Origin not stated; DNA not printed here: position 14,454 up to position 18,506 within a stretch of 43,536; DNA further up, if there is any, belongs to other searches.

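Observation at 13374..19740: Four-gene orphan cassette inserted between dnaA and rpmH at the replication origin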

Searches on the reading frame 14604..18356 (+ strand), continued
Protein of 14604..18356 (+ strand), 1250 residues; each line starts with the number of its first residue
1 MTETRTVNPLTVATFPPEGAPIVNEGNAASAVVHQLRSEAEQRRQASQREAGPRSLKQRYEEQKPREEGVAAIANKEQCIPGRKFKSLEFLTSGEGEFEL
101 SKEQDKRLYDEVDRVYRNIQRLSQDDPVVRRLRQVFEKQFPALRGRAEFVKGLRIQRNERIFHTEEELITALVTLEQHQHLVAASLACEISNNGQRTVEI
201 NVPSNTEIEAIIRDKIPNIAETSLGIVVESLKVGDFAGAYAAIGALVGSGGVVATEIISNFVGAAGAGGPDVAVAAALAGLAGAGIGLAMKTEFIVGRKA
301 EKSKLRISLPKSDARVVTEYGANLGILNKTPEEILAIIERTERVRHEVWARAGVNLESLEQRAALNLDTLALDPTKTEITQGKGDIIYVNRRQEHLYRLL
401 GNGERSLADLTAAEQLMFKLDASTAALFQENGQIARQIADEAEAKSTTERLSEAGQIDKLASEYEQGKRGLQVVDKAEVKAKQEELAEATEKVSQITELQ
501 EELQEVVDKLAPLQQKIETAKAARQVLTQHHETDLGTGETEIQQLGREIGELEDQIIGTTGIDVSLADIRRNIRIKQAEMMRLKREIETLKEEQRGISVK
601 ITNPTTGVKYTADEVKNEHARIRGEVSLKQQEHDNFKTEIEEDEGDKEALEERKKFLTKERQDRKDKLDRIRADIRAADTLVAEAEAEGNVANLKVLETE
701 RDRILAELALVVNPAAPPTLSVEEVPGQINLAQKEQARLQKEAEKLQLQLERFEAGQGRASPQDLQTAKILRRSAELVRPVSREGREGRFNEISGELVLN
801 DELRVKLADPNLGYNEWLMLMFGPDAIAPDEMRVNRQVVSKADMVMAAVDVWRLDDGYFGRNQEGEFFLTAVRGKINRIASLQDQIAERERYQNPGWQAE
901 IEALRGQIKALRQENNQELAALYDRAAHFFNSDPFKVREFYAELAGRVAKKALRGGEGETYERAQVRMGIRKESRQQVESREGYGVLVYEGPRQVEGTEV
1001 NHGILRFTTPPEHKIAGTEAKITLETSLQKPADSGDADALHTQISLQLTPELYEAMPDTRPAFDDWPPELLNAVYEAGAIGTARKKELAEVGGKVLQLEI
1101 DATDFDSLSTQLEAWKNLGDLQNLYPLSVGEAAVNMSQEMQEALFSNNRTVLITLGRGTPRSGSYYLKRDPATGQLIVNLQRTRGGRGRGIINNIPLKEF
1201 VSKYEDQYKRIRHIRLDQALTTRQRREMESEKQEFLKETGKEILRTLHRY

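Call 49: find_encoding_contigs(protein=P0009, flank=10000, max_places=4)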
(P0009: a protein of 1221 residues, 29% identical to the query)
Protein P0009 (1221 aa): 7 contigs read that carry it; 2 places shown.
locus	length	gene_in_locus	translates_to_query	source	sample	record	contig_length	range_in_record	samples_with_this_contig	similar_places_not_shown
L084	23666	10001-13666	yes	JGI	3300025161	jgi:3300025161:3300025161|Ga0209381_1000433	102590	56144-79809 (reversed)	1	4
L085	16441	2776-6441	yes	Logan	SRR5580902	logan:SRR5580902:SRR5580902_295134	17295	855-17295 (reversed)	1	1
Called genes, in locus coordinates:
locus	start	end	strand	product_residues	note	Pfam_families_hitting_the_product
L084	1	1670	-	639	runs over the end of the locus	PF19044:P-loop_TraG, PF01935:DUF87 (weak), PF12846:AAA_10 (weak)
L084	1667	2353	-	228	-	PF26593:TraC-like (weak)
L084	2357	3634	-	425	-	PF12666:PrgI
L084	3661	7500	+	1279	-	PF02861:Clp_N, PF23569:NBD_SMAX1, PF00004:AAA, PF17871:AAA_lid_9, PF00004:AAA, PF07724:AAA_2, PF07728:AAA_5, PF10431:ClpB_D2-small, +3 more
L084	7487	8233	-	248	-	-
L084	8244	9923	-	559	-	-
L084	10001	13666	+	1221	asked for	-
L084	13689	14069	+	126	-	-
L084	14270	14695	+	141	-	PF00075:RNase_H, PF13456:RVT_3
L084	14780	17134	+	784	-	PF13196:DUF4012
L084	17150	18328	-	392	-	PF03816:LytR_cpsA_psr (weak)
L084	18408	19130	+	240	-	PF01386:Ribosomal_L25p, PF14693:Ribosomal_TL5_C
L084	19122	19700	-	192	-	-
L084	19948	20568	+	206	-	-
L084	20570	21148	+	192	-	-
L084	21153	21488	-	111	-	-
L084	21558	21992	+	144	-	PF01951:Archease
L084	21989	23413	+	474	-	PF01139:RtcB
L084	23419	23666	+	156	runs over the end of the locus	PF04308:RNaseH_like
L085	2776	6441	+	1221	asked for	-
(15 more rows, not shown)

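Call 51: find_encoding_contigs(protein=P0010, flank=10000, max_places=3)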
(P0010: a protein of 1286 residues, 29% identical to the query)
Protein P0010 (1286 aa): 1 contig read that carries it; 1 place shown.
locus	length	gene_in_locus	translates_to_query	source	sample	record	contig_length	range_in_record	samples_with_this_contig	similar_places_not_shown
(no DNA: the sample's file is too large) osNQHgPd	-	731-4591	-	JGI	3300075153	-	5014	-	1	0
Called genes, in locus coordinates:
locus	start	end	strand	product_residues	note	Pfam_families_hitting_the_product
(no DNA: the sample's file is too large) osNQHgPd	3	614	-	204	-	?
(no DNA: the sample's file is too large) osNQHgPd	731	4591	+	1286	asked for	-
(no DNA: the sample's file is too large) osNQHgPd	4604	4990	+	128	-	-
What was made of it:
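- The JGI contig that carries P0010 has a 128-aa gene in the same place (call 51).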

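Call 52: find_encoding_contigs(protein=P0012, flank=10000, max_places=3)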
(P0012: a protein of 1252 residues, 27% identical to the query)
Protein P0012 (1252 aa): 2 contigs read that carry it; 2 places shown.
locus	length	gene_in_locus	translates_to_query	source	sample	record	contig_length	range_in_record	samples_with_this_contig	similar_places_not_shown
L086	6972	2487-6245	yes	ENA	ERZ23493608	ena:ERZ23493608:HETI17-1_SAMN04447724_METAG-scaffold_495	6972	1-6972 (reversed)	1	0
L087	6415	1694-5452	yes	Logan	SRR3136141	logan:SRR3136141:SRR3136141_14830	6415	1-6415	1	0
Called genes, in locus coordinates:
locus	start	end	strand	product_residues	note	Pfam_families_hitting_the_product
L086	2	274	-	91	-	?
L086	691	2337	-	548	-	-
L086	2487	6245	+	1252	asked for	-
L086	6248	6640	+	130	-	-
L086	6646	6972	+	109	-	?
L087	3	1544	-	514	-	?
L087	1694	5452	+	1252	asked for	-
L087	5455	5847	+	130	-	-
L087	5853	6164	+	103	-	-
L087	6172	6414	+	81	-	?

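Call 53: find_encoding_contigs(protein=P0014, flank=10000, max_places=3)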
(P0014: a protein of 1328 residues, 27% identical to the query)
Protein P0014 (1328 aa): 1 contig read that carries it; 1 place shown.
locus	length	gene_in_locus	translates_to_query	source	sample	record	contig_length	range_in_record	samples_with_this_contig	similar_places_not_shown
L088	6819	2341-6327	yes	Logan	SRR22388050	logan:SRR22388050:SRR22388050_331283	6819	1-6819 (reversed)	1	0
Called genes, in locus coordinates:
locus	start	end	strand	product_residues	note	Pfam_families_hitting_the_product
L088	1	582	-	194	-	?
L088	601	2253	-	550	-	-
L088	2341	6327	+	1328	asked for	-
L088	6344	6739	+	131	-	-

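Call 58: search_solved_structures(query=A1, max_evalue=1)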
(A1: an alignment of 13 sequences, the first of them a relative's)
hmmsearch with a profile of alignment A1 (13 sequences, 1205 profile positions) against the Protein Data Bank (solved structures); distinct sequences matched with E-value up to 1: 96 (the best 60 are shown).
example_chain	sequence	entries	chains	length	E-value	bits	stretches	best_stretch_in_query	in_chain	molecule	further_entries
6gao_A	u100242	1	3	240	0.00025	22.2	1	499-650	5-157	Outer capsid protein sigma-1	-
6gaj_A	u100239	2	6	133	0.0012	20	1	516-636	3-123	Outer capsid protein sigma-1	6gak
6fia_A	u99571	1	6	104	0.0016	19.6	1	498-588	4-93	LINE-1 retrotransposable element ORF1 protein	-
8qox_B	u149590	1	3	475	0.0022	19.1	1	532-635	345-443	Conserved membrane protein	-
6tao_A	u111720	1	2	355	0.0036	18.4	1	554-687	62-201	Non-hemolytic enterotoxin lytic component L1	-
6w08_A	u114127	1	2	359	0.0037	18.4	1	554-687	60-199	Motility Associated Killing Factor E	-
6xe9_A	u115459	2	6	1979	0.0038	18.3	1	465-735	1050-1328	Myosin II heavy chain (smooth muscle) | Myosin heavy chain 11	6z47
9y6s_4T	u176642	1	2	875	0.0038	18.3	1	481-746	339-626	Coiled-coil domain-containing protein 40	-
4zry_B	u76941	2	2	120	0.005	17.9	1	605-688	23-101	Keratin, type II cytoskeletal 1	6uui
2lq4_p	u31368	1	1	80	0.0051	17.9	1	553-627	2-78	Lysophosphatidic acid receptor 1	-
9r1o_A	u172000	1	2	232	0.0059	17.7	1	537-730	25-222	sc-apCC-6-DPH-NR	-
9f5w_B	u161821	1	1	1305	0.0072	17.4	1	449-717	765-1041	Structural maintenance of chromosomes protein 4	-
3tnu_B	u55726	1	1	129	0.0075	17.3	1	585-688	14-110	Keratin, type II cytoskeletal 5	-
8bd7_L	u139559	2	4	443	0.011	16.8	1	499-671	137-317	Clusterin-associated protein 1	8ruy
23vw_A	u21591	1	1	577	0.014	16.4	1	599-692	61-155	CRISPR-associated DNA-binding protein Cas12m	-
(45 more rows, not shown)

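Call 62: search_protein_families(library=pfam, proteins=[L081:928-3849:-, L081:29-925:+, L084:7487-8233:-, L084:8244-9923:-, L086:691-2337:-, L088:601-2253:-, L081:3967-5238:-, L087:5853-6164:+, L084:13689-14069:+, L084:1667-2353:-], max_evalue=0.01)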
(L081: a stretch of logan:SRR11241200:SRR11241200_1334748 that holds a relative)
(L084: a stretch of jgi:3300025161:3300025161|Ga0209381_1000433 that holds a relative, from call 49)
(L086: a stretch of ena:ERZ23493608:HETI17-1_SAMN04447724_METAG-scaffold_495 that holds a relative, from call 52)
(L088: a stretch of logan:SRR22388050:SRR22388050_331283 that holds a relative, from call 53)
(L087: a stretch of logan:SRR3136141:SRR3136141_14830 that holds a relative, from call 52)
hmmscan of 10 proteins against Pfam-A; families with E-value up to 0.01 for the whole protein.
L081:928-3849:- (973 aa): 0 families

L081:29-925:+ (298 aa): 0 families

L084:7487-8233:- (248 aa): 0 families

L084:8244-9923:- (559 aa): 0 families

L086:691-2337:- (548 aa): 0 families

L088:601-2253:- (550 aa): 0 families

L081:3967-5238:- (423 aa): 0 families

L087:5853-6164:+ (103 aa): 0 families

L084:13689-14069:+ (126 aa): 0 families

L084:1667-2353:- (228 aa): 0 families

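Call 79: predict_structure(alignment_id=A2)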
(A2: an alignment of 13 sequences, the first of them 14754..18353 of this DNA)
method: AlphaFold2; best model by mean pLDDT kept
length: 1200 residues; sequences in the alignment: 13
mean_pLDDT: 71.6   pTM: 0.35
mean pLDDT of the five models: 71.6, 70.4, 68.5, 66.8, 65.5
residues with pLDDT >= 90: 66; 70-90: 702; 50-70: 244; < 50: 188
segments of 3 or more residues with pLDDT < 50: 1-29, 104-106, 155-185, 187-243, 313-337, 734-736, 907-910, 912-925, 1108-1110, 1134-1140
pLDDT, mean of each block of 10 residues (from residue 1): 39 43 43 68 66 85 84 66 67 76 60 78 72 65 60 50 38 43 47 41 32 31 37 36 49 55 59 70 66 80 63 43 31 40 75 71 74 73 55 63 86 81 73 83 81 74 60 63 57 79 78 84 85 85 79 69 80 85 86 85 85 81 70 58 62 79 69 74 82 82 76 86 88 63 83 89 91 86 88 90 84 83 84 82 81 88 88 90 85 88 63 36 52 79 63 87 84 88 61 88 85 79 83 82 82 87 86 90 82 73 64 77 79 48 80 87 83 86 90 81
secondary structure, 60 per line:
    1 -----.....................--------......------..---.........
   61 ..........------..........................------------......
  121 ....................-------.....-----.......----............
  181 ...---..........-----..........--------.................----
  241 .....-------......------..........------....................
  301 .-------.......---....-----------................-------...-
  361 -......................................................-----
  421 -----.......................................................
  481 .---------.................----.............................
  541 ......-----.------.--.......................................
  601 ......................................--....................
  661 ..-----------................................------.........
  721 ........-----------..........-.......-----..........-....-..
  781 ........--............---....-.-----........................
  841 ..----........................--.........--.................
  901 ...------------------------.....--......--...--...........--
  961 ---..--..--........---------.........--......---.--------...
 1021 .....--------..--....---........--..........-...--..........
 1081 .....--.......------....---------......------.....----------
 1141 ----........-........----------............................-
elements in order (helices of 4 or more, strands of 3 or more residues): H6-26 H37-40 H52-70 H77-102 H115-140 E148-152 H158-164 H169-183 H187-196 H202-211 H220-236 E241-245 E253-258 H265-274 H281-301 H309-315 H319-322 H334-349 H362-415 H426-481 H491-507 H512-546 H562-638 H641-662 H674-705 H712-728 H740-749 H751-757 H763-772 H774-777 H779-788 H791-802 H806-809 H818-842 H847-870 H873-881 H884-903 E928-932 E935-940 E943-945 E948-958 E972-979 E989-997 H1000-1005 H1018-1024 H1038-1041 E1045-1052 H1055-1064 H1071-1085 H1088-1094 E1101-1104 E1114-1119 E1126-1130 H1147-1152 H1154-1161 H1172-1199
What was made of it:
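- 14604..18356 (+): Gene B (p1250). The large conserved protein of the module: a variable N-terminus, a conserved helical N-domain, a Gly/Ala hydrophobic hairpin, a small alpha/beta segment, about 350 residues of long helices, a conserved C-terminal helical plus alpha/beta domain, and a conserved terminal ...LQRY (HRY here). AF2 with a 13-sequence alignment gives mean pLDDT 71.6 (call 79).
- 15306..15491 (+): Within B, residues 235-296: a Gly/Ala-rich, moderately hydrophobic stretch with a central Pro. Predicted to be a two-helix membrane hairpin. AF2 confidence is low here (call 79).
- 15837..16937 (+): Within B, residues about 412-778: long helices separated by short breaks (a coiled-coil rod). 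This is the most variable part of the family. AF2 secondary structure in call 79.
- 16971..18353 (+): Within B, residues about 790-1250: a conserved C-terminal helical plus beta-rich domain. This is the best-predicted part of the model. Block-mean pLDDT is mostly 80-90 with short low-confidence dips (call 79).
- On SMC/Rad50/SbcC-type ATPases: AF2 predicts long helices at about residues 412-778 (call 79).
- AF2 gives mean pLDDT 71.6, with long helices and a confident C-terminal domain (call 79). pTM is 0.35, so the overall fold-back of B is not reliable (call 79).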

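Call 81: fold_search(model_id=the predicted structure, library=pdb)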
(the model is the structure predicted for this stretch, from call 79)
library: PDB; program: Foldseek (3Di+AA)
matches with E <= 10: 285; with E <= 0.001: 0
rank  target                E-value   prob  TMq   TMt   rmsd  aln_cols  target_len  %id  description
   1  6yvu_B                2.8e-02  0.23  0.07  0.07  87.2       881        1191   13  Condensin complex from S.cerevisiae ATP-free apo non-engaged state (released 2020-07-15)
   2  9gm6_A                5.4e-02  0.20  0.06  0.06  56.0       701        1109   14  MukBEF in a nucleotide-bound state with open neck gate (heads core) (released 2025-03-26)
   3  7qcd_A                9.1e-02  0.21  0.09  0.10  72.7       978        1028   12  CryoEM structure of the Smc5/6-holocomplex (composite structure) (released 2022-09-21)
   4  9gm6_B                9.5e-02  0.12  0.06  0.06  59.3       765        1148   15  MukBEF in a nucleotide-bound state with open neck gate (heads core) (released 2025-03-26)
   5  9gm7_A                1.1e-01  0.10  0.07  0.06  49.9      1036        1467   12  MukBEF in a nucleotide-bound state with open neck gate (monomer) (released 2025-03-26)
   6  7qcd_B                1.2e-01  0.21  0.08  0.09  71.9       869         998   12  CryoEM structure of the Smc5/6-holocomplex (composite structure) (released 2022-09-21)
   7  9exk                  2.4e-01  0.12  0.06  0.07  45.9       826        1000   12  Scalable protein design using hallucination in a relaxed sequence space (released 2024-10-16)
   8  8w20_A                2.6e-01  0.10  0.06  0.09  59.2       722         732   13  Umb1 umbrella toxin particle (released 2024-04-17)
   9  7nyx_A                3.5e-01  0.06  0.07  0.06  57.8      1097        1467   13  Cryo-EM structure of the MukBEF-MatP-DNA monomer (closed conformation) (released 2021-07-07)
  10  9a69_B                3.6e-01  0.23  0.08  0.12  33.4       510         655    9  Integrative model of MCPB-MCPC by crosslinking MS and deep learning (released 2024-09-18)
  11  8glv_DA               4.4e-01  0.20  0.11  0.04  28.8       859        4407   13  96-nm repeat unit of doublet microtubules from Chlamydomonas reinhardtii flagella (released 2023-05-31)
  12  9a65_B                4.8e-01  0.23  0.08  0.13  35.9       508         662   10  Integrative model of YVAQ-MCPB by crosslinking MS and deep learning (released 2024-09-18)
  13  3vkg_A                5.2e-01  0.13  0.08  0.04  29.4       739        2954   13  X-ray structure of an MTBD truncation mutant of dynein motor domain (released 2012-03-14)
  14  9exz_B                6.1e-01  0.11  0.06  0.12  58.1       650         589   12  Efficient and scalable protein design using a relaxed sequence space (released 2024-10-16)
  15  8i21_A                6.9e-01  0.90  0.10  0.38  13.4       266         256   10  Cryo-EM structure of 6-subunit Smc5/6 arm region (released 2024-06-26)
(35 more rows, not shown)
